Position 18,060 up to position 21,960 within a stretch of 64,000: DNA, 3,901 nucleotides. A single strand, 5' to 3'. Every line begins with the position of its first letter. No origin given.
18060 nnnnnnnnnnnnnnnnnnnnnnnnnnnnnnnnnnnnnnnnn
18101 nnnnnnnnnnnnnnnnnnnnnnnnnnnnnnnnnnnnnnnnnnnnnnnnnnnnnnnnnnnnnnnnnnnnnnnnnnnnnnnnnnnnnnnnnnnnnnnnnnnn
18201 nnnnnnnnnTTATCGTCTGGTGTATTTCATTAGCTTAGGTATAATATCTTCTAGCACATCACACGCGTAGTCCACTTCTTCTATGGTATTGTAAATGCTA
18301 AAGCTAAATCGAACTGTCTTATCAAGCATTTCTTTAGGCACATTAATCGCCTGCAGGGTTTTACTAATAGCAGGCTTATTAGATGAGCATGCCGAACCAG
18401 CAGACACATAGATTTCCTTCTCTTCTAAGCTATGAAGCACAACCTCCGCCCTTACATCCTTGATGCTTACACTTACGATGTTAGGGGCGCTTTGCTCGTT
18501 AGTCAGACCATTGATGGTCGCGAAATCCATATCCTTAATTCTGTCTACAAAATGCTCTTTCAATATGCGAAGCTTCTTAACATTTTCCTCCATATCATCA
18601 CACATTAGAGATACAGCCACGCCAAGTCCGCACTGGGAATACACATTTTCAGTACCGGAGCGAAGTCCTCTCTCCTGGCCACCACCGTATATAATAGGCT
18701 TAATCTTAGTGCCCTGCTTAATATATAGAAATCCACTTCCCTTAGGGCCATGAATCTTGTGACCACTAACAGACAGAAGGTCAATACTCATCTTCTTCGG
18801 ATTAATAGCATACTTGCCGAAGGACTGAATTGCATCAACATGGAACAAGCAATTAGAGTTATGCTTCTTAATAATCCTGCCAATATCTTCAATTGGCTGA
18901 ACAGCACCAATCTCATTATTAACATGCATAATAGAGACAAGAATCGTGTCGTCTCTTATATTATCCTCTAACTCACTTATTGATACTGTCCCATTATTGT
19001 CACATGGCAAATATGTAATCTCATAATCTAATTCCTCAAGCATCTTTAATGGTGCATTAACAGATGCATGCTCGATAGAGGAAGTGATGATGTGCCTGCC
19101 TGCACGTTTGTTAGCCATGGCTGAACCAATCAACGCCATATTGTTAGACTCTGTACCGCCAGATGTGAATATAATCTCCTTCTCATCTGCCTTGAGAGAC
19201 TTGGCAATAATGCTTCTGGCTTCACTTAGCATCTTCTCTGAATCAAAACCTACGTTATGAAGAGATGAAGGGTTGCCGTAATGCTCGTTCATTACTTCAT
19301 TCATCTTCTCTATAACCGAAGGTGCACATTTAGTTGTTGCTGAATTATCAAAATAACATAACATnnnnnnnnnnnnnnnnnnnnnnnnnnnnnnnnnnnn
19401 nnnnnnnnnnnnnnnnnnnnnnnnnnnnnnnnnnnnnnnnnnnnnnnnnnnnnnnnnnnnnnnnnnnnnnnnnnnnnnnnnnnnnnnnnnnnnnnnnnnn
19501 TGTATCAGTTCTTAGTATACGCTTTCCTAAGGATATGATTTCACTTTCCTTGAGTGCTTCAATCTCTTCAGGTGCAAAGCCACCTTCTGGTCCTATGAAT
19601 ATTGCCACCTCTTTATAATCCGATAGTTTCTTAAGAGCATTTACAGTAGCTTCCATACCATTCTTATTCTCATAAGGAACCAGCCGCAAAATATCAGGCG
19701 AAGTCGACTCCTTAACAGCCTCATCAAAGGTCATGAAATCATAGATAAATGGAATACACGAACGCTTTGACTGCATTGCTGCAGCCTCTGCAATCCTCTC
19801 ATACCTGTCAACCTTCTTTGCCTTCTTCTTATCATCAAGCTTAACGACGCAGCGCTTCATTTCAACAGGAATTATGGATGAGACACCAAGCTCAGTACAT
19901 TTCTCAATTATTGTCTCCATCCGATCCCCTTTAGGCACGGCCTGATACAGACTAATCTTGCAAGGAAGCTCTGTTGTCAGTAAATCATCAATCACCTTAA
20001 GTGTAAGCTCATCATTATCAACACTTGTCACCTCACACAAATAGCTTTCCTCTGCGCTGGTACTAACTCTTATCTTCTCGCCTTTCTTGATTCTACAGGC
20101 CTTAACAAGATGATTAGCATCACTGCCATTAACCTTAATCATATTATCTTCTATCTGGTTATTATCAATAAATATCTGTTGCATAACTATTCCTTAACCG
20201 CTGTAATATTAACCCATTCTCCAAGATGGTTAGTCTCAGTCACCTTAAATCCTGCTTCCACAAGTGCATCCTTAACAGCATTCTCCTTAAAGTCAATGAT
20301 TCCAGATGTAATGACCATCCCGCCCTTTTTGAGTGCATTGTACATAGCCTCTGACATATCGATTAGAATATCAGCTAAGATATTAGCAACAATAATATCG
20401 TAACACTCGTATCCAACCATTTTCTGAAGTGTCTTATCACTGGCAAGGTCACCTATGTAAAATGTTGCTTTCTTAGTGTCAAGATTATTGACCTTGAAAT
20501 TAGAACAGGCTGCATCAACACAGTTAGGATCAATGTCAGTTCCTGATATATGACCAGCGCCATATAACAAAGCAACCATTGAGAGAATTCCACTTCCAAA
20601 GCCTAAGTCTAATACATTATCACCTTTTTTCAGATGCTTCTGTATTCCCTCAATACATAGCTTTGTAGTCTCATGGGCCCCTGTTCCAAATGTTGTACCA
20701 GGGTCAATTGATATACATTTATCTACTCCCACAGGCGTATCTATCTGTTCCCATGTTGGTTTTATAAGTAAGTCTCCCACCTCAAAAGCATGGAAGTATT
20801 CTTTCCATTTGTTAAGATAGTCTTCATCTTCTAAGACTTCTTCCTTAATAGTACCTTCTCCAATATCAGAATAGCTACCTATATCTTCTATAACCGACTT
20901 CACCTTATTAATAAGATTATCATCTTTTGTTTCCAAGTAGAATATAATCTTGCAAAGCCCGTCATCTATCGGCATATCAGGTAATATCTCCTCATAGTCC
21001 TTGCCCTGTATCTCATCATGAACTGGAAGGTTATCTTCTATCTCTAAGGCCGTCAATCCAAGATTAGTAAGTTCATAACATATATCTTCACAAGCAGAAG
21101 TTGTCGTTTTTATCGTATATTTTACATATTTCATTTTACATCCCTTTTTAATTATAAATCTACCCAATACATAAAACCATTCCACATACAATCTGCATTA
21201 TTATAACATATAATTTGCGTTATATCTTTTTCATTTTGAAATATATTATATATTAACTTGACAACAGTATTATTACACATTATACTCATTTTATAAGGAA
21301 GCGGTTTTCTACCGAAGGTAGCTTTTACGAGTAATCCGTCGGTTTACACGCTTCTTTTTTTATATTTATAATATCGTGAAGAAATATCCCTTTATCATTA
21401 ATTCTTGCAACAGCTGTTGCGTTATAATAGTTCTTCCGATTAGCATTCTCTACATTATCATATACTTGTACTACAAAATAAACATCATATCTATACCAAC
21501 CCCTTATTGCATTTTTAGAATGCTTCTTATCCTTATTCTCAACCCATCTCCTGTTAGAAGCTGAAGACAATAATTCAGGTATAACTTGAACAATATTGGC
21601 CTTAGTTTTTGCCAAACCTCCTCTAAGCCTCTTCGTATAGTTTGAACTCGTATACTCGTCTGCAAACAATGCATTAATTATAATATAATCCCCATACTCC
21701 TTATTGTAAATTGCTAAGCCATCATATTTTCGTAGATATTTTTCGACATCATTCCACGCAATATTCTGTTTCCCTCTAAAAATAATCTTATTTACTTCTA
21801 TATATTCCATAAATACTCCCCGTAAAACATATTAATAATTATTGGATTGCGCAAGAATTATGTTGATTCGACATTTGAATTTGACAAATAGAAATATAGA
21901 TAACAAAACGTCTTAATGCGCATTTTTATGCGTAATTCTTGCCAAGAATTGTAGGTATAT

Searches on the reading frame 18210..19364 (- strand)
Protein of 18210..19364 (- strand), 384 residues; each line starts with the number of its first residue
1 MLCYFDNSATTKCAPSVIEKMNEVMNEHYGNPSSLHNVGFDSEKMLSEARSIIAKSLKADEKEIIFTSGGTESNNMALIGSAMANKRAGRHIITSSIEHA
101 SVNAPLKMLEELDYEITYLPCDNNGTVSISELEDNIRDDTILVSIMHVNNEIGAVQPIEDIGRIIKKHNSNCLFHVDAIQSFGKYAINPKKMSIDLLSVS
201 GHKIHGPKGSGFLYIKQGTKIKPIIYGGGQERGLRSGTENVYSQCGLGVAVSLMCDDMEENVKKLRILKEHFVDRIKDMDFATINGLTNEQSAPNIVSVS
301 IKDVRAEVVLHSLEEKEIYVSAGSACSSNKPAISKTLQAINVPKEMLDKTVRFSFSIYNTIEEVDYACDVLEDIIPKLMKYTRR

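Call 15: find_encoding_contigs(protein=window:18210-19364:-, flank=10000, max_places=10)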
Protein window:18210-19364:- (384 aa): 1 contig read that carries it; 1 place shown.
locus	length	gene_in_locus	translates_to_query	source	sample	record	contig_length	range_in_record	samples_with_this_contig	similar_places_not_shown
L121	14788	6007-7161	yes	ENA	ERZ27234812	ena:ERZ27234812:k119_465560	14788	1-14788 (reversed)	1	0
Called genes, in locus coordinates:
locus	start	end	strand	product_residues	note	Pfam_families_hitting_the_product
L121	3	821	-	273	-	?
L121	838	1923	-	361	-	-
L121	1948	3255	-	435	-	-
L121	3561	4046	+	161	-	-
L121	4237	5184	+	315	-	PF06325:PrmA, PF05175:MTS (weak), PF13847:Methyltransf_31, PF13649:Methyltransf_25 (weak)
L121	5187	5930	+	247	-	PF20260:PUA_4, PF04452:Methyltrans_RNA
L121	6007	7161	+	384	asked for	PF00266:Aminotran_5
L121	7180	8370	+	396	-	PF22025:ThiI_fer, PF02926:THUMP, PF02568:ThiI, PF06508:QueC (faint)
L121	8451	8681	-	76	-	PF00381:PTS-HPr (weak)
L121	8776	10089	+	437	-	PF00919:UPF0004, PF04055:Radical_SAM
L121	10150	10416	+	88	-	PF06135:IreB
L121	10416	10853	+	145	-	PF03652:RuvX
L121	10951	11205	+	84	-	-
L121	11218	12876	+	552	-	PF00753:Lactamase_B, PF12706:Lactamase_B_2 (weak), PF23023:Anti-Pycsar_Apyc1 (faint), PF22505:RNase_J_b_CASP, PF07521:RMMBL, PF17770:RNase_J_C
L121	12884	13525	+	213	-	PF01596:Methyltransf_3, PF01135:PCMT (weak), PF13847:Methyltransf_31, PF13578:Methyltransf_24, PF13649:Methyltransf_25 (weak)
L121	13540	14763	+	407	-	PF01136:Peptidase_U32, PF16325:Peptidase_U32_C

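Call 31: find_homologous_proteins(query=L121:10416-10850:+, max_evalue=1e-20)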
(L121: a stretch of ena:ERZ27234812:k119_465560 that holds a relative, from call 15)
Query L121:10416-10850:+ (145 aa): 7844 proteins with E <= 1e-20 among 8000 candidates; the best 120 are listed.
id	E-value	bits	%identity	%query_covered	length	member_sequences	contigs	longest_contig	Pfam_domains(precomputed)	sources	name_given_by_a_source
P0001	2.1e-88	311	100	100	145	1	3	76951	PF03652.21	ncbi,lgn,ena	-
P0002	2.2e-87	308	99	100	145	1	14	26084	PF03652.21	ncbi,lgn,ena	-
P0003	4.1e-87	307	99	100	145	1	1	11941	PF03652.21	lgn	-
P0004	4.2e-87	307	99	100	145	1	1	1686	PF03652.21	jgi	-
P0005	5.3e-87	307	99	100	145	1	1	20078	PF03652.21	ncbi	-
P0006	5.8e-87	307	99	100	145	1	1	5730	PF03652.21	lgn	-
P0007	8.6e-87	306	99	100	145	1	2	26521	PF03652.21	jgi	-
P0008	1.1e-86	306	99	100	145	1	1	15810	PF03652.21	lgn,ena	-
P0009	1.5e-86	305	99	100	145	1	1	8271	PF03652.21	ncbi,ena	-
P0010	1.5e-86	305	98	100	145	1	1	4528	PF03652.21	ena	-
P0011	1.6e-86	305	98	100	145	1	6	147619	PF03652.21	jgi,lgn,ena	-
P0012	1.9e-86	305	99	100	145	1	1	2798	PF03652.21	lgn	-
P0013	3.9e-86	304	99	99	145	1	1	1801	PF03652.21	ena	-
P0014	5.6e-86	304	98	100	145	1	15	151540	PF03652.21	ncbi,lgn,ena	-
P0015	6.1e-86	303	98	100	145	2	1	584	PF03652.21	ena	-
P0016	7.9e-86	303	97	100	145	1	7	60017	PF03652.21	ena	-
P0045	7.1e-79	281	90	100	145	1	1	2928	PF03652.21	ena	-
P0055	9.0e-74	264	86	97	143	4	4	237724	PF03652.21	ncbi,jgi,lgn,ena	-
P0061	3.1e-69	249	82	97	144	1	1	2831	PF03652.21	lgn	-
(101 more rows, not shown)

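Call 32: find_encoding_contigs(protein=P0055, flank=10000, max_places=4)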
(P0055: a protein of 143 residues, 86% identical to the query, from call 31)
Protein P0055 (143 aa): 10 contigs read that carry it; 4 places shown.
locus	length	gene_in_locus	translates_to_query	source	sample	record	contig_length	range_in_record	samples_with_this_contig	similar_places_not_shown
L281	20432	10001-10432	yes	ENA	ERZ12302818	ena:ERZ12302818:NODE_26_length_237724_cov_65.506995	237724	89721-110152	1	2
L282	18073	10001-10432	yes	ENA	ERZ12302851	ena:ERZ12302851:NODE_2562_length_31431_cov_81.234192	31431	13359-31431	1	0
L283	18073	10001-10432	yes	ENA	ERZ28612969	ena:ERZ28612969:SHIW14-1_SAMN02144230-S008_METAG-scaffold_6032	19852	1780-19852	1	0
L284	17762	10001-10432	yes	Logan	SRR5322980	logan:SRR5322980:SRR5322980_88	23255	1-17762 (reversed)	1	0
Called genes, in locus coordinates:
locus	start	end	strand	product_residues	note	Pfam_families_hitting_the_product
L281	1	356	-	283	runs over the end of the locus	PF04536:TPM_phosphatase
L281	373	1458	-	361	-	-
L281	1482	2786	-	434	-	PF13421:Band_7_1, PF01145:Band_7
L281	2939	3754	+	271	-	PF01520:Amidase_3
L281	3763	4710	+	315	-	PF06325:PrmA, PF05175:MTS (weak), PF13847:Methyltransf_31, PF13649:Methyltransf_25 (weak)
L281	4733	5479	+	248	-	PF20260:PUA_4, PF04452:Methyltrans_RNA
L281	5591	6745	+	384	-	PF00155:Aminotran_1_2 (weak), PF00266:Aminotran_5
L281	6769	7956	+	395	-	PF22025:ThiI_fer, PF02926:THUMP, PF02568:ThiI, PF06508:QueC (faint)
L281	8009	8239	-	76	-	PF00381:PTS-HPr (weak)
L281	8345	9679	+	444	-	PF00919:UPF0004, PF04055:Radical_SAM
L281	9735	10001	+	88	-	PF06135:IreB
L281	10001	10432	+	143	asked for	PF03652:RuvX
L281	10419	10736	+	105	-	PF06949:DUF1292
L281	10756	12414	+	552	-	PF00753:Lactamase_B, PF12706:Lactamase_B_2 (weak), PF23023:Anti-Pycsar_Apyc1 (faint), PF22505:RNase_J_b_CASP, PF07521:RMMBL, PF17770:RNase_J_C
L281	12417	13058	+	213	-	PF01596:Methyltransf_3, PF01135:PCMT (weak), PF13847:Methyltransf_31 (weak), PF13578:Methyltransf_24, PF13649:Methyltransf_25 (weak)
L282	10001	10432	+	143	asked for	PF03652:RuvX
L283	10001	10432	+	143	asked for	PF03652:RuvX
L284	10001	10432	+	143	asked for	PF03652:RuvX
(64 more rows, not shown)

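Call 33: find_encoding_contigs(protein=P0014, flank=10000, max_places=4)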
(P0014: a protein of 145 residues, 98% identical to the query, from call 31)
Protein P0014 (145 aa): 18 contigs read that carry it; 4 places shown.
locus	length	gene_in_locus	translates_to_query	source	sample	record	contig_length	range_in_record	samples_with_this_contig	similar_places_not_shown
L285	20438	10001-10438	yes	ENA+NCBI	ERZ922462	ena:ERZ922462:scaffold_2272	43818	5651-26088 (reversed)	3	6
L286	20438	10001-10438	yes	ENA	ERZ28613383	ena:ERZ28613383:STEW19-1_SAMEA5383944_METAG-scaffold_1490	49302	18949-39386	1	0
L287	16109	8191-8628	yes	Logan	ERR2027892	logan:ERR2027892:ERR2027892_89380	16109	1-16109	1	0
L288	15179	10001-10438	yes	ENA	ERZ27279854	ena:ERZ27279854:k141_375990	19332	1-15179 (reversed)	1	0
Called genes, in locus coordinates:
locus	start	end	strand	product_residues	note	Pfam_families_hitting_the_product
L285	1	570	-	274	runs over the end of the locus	PF04536:TPM_phosphatase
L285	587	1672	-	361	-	-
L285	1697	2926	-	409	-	-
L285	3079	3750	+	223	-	PF01520:Amidase_3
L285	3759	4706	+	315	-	PF06325:PrmA, PF05175:MTS (weak), PF13847:Methyltransf_31, PF13649:Methyltransf_25 (weak)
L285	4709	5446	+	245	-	PF20260:PUA_4, PF04452:Methyltrans_RNA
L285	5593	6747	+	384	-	PF00266:Aminotran_5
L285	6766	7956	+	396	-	PF22025:ThiI_fer, PF02926:THUMP, PF02568:ThiI, PF06508:QueC (faint)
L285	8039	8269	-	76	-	PF00381:PTS-HPr (weak)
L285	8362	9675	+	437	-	PF00919:UPF0004, PF04055:Radical_SAM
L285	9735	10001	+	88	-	PF06135:IreB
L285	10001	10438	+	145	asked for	PF03652:RuvX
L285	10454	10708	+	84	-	-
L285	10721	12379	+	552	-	PF00753:Lactamase_B, PF12706:Lactamase_B_2 (weak), PF23023:Anti-Pycsar_Apyc1 (faint), PF22505:RNase_J_b_CASP, PF07521:RMMBL, PF17770:RNase_J_C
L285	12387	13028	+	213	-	PF01596:Methyltransf_3, PF01135:PCMT (weak), PF13847:Methyltransf_31, PF13578:Methyltransf_24, PF13649:Methyltransf_25 (weak)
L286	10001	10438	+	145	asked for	PF03652:RuvX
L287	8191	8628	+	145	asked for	PF03652:RuvX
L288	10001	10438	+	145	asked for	PF03652:RuvX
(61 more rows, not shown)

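Call 34: find_encoding_contigs(protein=P0045, flank=10000, max_places=3)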
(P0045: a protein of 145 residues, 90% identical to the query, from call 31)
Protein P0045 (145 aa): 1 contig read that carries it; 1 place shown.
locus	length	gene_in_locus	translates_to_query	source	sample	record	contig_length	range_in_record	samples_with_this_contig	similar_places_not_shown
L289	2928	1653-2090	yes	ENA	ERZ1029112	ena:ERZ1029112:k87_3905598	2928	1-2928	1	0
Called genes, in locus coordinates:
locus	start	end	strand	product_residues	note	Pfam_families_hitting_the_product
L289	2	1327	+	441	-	?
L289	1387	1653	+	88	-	PF06135:IreB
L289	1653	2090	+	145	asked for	PF03652:RuvX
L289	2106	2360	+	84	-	-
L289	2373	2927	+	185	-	?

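Call 35: find_encoding_contigs(protein=P0061, flank=10000, max_places=3)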
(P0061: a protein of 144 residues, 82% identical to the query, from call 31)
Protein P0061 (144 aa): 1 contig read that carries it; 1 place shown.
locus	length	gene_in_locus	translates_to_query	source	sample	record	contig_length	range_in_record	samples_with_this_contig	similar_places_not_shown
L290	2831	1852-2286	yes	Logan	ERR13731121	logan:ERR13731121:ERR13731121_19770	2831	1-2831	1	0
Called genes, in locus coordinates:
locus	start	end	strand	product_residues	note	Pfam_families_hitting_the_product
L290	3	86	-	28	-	?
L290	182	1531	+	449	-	PF00919:UPF0004, PF04055:Radical_SAM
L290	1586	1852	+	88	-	PF06135:IreB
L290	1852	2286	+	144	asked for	PF03652:RuvX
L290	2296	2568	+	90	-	-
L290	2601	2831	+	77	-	?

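Call 41: find_encoding_contigs(protein=P0002, flank=10000, max_places=10)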
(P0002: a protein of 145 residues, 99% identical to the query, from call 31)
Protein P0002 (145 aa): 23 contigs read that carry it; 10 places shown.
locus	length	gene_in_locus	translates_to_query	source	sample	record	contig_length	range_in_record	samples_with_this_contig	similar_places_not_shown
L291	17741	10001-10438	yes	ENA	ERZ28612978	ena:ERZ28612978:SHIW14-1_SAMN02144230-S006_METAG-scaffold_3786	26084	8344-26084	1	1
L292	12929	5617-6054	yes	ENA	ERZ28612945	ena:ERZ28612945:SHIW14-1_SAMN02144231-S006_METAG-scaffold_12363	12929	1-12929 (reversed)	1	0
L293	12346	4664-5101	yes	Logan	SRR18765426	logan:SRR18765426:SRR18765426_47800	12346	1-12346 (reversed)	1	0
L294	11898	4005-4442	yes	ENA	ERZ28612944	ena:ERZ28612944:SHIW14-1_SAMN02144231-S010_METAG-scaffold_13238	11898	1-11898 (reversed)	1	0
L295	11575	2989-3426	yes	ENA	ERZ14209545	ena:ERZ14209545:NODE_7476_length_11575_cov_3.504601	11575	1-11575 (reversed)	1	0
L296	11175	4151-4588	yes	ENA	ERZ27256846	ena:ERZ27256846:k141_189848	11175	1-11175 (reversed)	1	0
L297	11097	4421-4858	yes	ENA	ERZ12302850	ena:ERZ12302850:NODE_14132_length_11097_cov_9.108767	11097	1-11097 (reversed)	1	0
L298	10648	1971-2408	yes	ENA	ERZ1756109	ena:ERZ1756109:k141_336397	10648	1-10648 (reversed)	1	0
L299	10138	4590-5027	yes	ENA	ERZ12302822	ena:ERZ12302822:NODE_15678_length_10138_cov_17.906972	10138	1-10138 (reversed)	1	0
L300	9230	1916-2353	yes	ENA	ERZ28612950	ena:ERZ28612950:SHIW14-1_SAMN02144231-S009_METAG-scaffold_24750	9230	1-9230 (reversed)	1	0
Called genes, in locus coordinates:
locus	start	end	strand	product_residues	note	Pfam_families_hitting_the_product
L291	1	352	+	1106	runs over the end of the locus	PF01764:Lipase_3 (faint), PF02368:Big_2, PF18885:DUF5648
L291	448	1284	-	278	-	PF04536:TPM_phosphatase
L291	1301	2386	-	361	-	-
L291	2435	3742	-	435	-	-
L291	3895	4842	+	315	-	PF06325:PrmA, PF05175:MTS (weak), PF13847:Methyltransf_31, PF13649:Methyltransf_25 (weak)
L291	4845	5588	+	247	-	PF20260:PUA_4, PF04452:Methyltrans_RNA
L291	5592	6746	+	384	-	PF00266:Aminotran_5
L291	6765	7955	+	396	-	PF22025:ThiI_fer, PF02926:THUMP, PF02568:ThiI, PF06508:QueC (faint)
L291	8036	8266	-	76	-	PF00381:PTS-HPr (weak)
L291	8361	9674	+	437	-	PF00919:UPF0004, PF04055:Radical_SAM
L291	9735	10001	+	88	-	PF06135:IreB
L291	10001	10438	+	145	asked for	PF03652:RuvX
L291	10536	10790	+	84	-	-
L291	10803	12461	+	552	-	PF00753:Lactamase_B, PF12706:Lactamase_B_2 (weak), PF23023:Anti-Pycsar_Apyc1 (faint), PF22505:RNase_J_b_CASP, PF07521:RMMBL, PF17770:RNase_J_C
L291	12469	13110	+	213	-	PF01596:Methyltransf_3, PF01135:PCMT (weak), PF13847:Methyltransf_31 (weak), PF13578:Methyltransf_24, PF13649:Methyltransf_25 (weak)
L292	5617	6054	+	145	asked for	PF03652:RuvX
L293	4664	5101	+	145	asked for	PF03652:RuvX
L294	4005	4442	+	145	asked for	PF03652:RuvX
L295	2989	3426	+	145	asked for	PF03652:RuvX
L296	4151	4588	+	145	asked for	PF03652:RuvX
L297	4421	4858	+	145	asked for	PF03652:RuvX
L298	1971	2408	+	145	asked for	PF03652:RuvX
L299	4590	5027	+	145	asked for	PF03652:RuvX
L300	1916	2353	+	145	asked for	PF03652:RuvX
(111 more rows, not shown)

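Call 42: find_encoding_contigs(protein=P0016, flank=10000, max_places=8)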
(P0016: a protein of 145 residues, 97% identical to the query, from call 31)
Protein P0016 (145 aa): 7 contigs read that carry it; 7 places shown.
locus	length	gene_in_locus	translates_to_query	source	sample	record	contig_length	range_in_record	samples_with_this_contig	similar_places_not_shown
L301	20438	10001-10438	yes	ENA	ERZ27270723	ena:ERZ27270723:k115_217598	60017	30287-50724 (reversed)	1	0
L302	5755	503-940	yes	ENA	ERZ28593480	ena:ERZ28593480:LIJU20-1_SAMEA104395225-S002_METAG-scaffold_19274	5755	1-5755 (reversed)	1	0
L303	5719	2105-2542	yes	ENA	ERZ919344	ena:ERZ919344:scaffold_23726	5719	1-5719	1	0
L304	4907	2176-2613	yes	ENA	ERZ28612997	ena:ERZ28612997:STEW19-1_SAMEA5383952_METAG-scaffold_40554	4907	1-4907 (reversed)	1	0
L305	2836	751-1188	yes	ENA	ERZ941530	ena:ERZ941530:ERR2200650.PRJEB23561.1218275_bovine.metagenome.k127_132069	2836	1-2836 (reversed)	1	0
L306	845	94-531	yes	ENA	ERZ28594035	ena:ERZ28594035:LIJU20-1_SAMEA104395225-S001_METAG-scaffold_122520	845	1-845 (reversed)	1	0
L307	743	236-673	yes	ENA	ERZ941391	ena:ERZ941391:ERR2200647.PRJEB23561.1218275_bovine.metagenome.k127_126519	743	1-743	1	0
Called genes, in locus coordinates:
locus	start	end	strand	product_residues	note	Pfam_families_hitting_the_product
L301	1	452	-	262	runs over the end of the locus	PF04536:TPM_phosphatase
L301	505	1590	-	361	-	-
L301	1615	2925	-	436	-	-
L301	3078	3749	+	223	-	PF01520:Amidase_3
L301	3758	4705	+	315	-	PF06325:PrmA, PF05175:MTS (weak), PF13847:Methyltransf_31, PF13649:Methyltransf_25 (weak)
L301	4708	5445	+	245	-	PF20260:PUA_4, PF04452:Methyltrans_RNA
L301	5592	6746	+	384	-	PF00266:Aminotran_5, PF00155:Aminotran_1_2 (weak)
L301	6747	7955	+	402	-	PF22025:ThiI_fer, PF02926:THUMP, PF02568:ThiI, PF06508:QueC (faint)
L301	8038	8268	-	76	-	PF00381:PTS-HPr (weak)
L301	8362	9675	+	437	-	PF00919:UPF0004, PF04055:Radical_SAM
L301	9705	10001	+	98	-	PF06135:IreB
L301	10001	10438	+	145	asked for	PF03652:RuvX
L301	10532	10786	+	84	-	-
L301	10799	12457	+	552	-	PF00753:Lactamase_B, PF12706:Lactamase_B_2 (weak), PF23023:Anti-Pycsar_Apyc1 (faint), PF22505:RNase_J_b_CASP, PF07521:RMMBL, PF17770:RNase_J_C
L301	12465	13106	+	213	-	PF01596:Methyltransf_3, PF01135:PCMT, PF13847:Methyltransf_31 (weak), PF13578:Methyltransf_24, PF13649:Methyltransf_25 (weak)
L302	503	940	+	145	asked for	PF03652:RuvX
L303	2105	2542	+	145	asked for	PF03652:RuvX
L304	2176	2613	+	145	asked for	PF03652:RuvX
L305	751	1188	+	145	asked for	PF03652:RuvX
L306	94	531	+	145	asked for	PF03652:RuvX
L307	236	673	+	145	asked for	PF03652:RuvX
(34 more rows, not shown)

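Call 43: find_encoding_contigs(protein=P0011, flank=10000, max_places=8)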
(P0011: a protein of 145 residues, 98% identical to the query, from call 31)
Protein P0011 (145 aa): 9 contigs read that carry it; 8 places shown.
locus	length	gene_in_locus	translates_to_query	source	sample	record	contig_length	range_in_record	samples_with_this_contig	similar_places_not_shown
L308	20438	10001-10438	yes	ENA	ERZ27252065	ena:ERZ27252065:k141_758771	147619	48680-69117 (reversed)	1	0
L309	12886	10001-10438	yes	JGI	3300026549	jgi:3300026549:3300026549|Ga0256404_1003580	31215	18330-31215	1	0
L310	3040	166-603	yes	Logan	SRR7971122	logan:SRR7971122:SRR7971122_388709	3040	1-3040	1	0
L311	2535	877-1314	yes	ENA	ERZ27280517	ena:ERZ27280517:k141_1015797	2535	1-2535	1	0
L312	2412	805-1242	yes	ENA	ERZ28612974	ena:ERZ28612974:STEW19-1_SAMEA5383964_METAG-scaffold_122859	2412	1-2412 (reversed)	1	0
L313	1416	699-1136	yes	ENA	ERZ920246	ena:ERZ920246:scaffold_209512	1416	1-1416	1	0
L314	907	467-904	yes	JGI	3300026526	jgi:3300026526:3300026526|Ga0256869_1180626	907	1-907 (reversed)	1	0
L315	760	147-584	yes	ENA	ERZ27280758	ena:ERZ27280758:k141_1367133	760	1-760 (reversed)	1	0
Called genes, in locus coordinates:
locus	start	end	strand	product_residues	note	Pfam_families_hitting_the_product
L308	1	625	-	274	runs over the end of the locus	PF04536:TPM_phosphatase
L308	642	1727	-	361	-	-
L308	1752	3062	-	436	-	-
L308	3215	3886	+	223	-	PF01520:Amidase_3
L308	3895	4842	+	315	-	PF06325:PrmA, PF05175:MTS (weak), PF13847:Methyltransf_31, PF13649:Methyltransf_25 (weak)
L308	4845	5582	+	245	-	PF20260:PUA_4, PF04452:Methyltrans_RNA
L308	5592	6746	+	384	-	PF00266:Aminotran_5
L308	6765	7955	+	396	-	PF22025:ThiI_fer, PF02926:THUMP, PF02568:ThiI, PF06508:QueC (faint)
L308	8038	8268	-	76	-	PF00381:PTS-HPr (weak)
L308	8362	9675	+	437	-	PF00919:UPF0004, PF04055:Radical_SAM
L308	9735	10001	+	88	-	PF06135:IreB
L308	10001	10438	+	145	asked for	PF03652:RuvX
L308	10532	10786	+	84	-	-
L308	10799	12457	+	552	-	PF00753:Lactamase_B, PF12706:Lactamase_B_2 (weak), PF23023:Anti-Pycsar_Apyc1 (faint), PF22505:RNase_J_b_CASP, PF07521:RMMBL, PF17770:RNase_J_C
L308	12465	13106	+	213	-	PF01596:Methyltransf_3, PF01135:PCMT, PF13847:Methyltransf_31, PF13578:Methyltransf_24, PF13649:Methyltransf_25 (weak)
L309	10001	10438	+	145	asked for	PF03652:RuvX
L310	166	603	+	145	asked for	PF03652:RuvX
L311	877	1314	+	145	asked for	PF03652:RuvX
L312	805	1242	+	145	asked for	PF03652:RuvX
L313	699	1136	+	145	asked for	PF03652:RuvX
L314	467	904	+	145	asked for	PF03652:RuvX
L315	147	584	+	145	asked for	PF03652:RuvX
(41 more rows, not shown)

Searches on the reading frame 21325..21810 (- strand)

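Call 50: search_protein_families(library=pfam, proteins=[window:21325-21810:-], max_evalue=0.01)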
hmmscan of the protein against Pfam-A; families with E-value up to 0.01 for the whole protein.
window:21325-21810:- (161 aa): 1 family
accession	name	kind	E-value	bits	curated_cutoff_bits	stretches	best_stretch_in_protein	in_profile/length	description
PF18798.6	LPD3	-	0.0016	19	27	1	19-106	7-85/114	Large polyvalent protein-associated domain 3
